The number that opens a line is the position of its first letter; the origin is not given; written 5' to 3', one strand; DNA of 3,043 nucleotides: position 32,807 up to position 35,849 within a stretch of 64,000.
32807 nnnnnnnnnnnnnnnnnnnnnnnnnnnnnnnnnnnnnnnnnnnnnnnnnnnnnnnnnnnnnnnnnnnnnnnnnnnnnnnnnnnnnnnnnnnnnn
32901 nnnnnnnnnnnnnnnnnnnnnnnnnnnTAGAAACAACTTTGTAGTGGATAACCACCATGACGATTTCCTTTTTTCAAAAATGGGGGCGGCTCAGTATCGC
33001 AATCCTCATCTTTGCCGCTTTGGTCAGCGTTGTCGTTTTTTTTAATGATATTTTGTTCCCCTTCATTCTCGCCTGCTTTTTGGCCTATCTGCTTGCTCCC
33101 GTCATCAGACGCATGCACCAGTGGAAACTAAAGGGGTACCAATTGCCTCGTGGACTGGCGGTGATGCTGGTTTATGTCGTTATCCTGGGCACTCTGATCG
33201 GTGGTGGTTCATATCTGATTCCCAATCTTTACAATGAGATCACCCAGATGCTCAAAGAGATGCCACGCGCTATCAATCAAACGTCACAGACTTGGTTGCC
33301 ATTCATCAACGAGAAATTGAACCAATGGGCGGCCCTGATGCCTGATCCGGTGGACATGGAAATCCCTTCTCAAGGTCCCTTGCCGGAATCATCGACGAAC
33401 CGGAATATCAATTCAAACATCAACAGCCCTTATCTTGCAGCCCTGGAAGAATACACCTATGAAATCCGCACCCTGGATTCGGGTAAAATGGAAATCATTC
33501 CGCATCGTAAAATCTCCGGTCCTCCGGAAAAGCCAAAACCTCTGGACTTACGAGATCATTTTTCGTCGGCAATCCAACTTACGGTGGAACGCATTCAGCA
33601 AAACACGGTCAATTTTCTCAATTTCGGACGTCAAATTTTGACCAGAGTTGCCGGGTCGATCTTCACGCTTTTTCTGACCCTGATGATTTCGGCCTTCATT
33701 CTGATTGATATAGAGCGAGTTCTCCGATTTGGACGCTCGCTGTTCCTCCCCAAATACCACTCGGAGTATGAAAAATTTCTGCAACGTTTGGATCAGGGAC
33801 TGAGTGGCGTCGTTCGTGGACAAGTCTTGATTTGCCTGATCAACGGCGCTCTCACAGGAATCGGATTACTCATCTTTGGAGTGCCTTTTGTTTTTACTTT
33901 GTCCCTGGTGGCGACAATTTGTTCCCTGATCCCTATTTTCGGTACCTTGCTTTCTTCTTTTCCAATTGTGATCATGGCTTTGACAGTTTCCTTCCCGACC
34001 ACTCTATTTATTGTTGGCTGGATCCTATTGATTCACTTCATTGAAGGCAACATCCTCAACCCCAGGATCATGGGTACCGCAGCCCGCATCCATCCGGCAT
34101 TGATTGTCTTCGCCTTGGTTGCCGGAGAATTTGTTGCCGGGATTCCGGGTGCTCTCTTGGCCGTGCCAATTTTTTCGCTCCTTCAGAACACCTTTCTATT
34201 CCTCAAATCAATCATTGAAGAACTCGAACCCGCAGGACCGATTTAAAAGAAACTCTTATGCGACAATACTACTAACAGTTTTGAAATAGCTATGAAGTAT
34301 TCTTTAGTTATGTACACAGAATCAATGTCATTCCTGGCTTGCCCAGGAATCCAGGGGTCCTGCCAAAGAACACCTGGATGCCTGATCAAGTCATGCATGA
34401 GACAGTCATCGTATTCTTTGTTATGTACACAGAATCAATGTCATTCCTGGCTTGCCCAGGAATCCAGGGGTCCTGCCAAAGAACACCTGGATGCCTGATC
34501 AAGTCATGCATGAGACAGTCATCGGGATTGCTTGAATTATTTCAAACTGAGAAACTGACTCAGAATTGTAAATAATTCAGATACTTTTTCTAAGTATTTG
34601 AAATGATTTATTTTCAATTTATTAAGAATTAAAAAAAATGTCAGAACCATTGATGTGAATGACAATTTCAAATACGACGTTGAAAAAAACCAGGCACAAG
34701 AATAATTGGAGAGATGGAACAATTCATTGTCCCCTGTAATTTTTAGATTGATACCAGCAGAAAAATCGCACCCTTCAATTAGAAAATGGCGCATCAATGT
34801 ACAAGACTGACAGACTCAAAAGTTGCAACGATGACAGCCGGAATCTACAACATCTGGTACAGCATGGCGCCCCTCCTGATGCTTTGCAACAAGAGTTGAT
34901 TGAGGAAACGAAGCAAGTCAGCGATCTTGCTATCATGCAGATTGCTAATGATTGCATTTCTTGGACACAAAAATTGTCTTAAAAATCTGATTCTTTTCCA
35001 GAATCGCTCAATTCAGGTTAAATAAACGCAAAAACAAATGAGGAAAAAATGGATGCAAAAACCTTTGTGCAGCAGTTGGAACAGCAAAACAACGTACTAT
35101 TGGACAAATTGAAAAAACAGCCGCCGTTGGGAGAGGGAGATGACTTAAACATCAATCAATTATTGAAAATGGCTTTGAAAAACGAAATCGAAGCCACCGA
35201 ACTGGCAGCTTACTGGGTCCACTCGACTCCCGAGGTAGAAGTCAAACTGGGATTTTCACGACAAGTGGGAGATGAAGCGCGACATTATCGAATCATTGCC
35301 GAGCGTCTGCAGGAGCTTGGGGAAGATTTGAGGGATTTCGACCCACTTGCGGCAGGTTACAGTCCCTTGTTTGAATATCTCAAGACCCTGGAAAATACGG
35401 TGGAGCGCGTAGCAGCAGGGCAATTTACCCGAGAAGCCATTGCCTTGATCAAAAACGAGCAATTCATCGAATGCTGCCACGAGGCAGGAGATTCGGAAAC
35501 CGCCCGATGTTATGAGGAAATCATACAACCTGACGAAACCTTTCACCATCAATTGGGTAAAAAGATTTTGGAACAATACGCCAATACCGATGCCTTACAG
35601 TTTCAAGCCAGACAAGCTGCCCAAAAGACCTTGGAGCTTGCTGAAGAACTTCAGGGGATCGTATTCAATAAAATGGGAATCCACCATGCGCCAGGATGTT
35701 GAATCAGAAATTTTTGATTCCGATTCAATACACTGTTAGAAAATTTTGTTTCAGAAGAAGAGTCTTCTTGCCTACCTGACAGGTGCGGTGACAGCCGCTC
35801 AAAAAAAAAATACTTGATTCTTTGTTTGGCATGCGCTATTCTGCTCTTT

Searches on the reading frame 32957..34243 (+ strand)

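Call 27: search_protein_families(library=pfam, proteins=[window:32957-34243:+], max_evalue=0.001)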
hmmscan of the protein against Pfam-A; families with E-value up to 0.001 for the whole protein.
window:32957-34243:+ (429 aa): 1 family
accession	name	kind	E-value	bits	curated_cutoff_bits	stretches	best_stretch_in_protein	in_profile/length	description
PF01594.21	AI-2E_transport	-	7.2e-64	216.5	34.3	2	208-413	117-323/327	AI-2E family transporter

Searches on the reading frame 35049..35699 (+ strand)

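Call 27: search_protein_families(library=pfam, proteins=[window:35049-35699:+], max_evalue=0.001)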
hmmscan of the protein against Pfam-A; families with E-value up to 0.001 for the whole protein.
window:35049-35699:+ (217 aa): 1 family
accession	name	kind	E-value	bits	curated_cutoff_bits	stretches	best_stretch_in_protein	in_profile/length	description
PF04305.20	DUF455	-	4.6e-10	39.9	34.3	1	42-184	70-210/247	Protein of unknown function (DUF455)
